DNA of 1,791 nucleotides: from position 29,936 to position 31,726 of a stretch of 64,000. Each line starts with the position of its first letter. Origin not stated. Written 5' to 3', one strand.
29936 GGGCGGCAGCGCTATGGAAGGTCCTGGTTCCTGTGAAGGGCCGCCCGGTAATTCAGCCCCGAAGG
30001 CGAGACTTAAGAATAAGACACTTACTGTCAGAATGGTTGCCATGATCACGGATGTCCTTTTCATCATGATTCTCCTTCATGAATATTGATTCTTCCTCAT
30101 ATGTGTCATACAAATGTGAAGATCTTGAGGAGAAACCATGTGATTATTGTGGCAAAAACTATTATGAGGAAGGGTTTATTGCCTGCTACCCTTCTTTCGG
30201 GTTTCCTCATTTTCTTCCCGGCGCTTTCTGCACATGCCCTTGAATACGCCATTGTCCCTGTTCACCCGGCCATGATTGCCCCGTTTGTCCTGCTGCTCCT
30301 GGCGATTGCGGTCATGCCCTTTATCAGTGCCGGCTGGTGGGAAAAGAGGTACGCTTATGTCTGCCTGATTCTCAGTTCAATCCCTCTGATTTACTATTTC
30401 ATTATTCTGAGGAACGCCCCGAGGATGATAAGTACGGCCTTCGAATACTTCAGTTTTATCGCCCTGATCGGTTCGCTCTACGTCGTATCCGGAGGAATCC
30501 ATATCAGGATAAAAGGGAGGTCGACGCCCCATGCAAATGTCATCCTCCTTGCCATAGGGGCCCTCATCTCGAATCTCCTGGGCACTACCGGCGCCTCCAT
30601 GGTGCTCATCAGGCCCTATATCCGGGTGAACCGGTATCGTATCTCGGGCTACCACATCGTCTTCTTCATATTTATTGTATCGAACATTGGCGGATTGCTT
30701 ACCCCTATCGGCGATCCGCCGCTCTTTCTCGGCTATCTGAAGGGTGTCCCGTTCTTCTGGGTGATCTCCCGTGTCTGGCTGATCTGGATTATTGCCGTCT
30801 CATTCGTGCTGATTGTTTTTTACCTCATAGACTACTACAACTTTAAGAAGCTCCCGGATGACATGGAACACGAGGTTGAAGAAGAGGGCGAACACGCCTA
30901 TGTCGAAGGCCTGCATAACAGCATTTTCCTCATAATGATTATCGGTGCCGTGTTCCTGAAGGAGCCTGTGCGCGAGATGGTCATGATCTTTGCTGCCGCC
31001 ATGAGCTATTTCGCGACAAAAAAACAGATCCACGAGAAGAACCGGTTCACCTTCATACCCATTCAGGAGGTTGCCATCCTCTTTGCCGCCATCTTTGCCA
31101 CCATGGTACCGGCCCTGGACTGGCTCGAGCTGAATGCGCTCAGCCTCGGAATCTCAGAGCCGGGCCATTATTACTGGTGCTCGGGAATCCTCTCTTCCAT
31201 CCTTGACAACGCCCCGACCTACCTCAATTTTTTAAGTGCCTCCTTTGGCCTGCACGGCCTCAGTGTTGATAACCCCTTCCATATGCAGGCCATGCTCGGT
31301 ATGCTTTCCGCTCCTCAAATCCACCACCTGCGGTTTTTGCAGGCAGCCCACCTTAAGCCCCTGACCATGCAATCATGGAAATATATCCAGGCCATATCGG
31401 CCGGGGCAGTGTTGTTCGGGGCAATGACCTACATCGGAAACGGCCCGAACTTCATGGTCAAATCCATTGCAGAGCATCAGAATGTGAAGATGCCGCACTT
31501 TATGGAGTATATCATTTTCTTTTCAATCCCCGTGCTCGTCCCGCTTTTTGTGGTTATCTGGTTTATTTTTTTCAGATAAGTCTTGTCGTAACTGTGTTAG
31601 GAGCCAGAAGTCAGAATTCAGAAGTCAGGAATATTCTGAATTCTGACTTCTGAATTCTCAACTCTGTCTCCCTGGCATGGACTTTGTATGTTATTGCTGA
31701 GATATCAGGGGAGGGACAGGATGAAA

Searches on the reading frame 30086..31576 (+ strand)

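Call 80: search_protein_families(library=pfam, proteins=[window:30086-31576:+], max_evalue=0.00001)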
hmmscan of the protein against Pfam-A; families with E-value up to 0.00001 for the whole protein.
window:30086-31576:+ (497 aa): 2 families
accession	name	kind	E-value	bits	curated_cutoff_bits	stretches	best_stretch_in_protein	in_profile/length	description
PF16980.11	CitMHS_2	-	2.7e-136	455.3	25.7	1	62-496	7-448/448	Putative citrate transport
PF03600.22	CitMHS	-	6.6e-11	42.3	31.9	1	146-391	75-319/336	Citrate transporter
